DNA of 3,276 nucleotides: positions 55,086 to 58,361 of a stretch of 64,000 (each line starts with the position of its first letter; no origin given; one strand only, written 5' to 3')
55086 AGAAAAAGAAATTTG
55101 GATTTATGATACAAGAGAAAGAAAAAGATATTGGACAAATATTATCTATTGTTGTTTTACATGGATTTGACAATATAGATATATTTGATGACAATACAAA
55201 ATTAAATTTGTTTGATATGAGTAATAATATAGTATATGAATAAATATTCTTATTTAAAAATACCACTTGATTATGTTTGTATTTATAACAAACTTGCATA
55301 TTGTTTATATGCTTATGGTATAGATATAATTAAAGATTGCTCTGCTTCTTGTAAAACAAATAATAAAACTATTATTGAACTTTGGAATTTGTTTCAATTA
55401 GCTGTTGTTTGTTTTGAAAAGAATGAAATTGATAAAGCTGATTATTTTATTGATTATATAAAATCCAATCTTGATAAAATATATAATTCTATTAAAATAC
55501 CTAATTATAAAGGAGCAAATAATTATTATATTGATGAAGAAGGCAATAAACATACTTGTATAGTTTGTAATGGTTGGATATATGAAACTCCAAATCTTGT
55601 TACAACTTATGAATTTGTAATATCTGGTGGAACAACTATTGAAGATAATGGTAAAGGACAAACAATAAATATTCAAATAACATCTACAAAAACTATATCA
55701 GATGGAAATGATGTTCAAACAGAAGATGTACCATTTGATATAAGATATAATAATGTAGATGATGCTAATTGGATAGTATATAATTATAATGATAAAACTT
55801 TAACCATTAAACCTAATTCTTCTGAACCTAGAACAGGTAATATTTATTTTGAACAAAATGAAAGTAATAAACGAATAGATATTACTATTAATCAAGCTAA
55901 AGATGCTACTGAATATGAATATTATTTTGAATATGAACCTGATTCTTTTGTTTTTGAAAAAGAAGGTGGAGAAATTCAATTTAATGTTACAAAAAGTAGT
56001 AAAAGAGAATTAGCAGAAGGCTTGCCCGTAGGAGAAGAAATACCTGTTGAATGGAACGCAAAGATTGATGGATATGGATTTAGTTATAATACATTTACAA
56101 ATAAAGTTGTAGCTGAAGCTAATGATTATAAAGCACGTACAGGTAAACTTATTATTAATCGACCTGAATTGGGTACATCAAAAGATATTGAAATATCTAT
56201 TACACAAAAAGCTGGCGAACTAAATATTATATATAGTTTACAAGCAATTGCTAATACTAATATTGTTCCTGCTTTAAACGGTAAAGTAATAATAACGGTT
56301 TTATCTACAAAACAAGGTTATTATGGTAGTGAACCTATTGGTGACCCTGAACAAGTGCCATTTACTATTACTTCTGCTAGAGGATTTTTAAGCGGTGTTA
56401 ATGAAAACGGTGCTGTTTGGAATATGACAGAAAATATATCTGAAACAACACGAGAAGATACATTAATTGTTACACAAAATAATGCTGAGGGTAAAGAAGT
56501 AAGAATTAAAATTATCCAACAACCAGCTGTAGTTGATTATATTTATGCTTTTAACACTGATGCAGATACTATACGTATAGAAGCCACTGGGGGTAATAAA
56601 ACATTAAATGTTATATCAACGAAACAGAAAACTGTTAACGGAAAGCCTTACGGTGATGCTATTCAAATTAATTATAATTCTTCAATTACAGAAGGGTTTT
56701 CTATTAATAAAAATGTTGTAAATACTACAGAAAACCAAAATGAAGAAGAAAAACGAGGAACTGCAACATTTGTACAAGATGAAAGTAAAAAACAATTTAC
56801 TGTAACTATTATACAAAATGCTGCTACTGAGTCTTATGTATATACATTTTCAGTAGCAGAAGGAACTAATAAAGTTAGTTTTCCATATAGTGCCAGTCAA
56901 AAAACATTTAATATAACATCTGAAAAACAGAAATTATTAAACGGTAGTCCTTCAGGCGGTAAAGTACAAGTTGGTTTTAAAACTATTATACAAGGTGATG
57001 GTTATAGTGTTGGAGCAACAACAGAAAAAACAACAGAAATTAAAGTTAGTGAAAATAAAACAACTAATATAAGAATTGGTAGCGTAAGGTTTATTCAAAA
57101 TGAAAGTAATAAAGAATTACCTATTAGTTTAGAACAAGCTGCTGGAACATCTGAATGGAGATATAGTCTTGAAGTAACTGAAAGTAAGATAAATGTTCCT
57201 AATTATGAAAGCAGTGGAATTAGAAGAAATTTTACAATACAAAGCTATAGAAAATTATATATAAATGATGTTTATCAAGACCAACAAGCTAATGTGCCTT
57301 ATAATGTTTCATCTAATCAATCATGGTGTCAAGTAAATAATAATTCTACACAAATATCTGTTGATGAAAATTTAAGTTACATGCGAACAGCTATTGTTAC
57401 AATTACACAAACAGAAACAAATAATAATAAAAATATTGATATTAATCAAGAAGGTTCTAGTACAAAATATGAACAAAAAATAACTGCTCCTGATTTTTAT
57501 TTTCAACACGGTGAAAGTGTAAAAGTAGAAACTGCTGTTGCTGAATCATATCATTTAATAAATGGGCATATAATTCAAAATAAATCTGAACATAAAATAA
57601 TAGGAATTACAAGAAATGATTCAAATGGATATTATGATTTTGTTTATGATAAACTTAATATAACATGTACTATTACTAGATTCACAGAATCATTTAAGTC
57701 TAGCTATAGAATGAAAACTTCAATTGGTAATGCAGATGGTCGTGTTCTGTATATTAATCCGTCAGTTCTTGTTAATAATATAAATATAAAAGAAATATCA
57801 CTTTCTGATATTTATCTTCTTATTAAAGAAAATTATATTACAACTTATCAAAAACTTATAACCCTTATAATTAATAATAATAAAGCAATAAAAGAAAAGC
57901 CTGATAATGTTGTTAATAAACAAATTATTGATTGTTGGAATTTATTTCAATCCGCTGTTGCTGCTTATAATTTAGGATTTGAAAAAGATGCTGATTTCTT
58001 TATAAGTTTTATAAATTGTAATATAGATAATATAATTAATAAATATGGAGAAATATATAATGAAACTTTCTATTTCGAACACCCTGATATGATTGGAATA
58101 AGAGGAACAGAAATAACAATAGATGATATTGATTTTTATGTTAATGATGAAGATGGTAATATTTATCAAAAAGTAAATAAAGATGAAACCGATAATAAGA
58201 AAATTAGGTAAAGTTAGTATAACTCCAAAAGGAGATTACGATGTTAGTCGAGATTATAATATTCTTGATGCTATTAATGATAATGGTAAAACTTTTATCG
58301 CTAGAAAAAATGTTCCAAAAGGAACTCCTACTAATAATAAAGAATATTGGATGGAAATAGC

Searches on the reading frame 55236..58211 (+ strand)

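Call 43: search_protein_families(library=pfam, proteins=[window:55236-58211:+], max_evalue=0.001)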
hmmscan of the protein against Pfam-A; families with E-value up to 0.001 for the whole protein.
window:55236-58211:+ (991 aa): 1 family
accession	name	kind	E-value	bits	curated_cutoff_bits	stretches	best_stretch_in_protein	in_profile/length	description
PF13004.13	BACON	-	1e-17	64.2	25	2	689-739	3-61/61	Putative binding domain, N-terminal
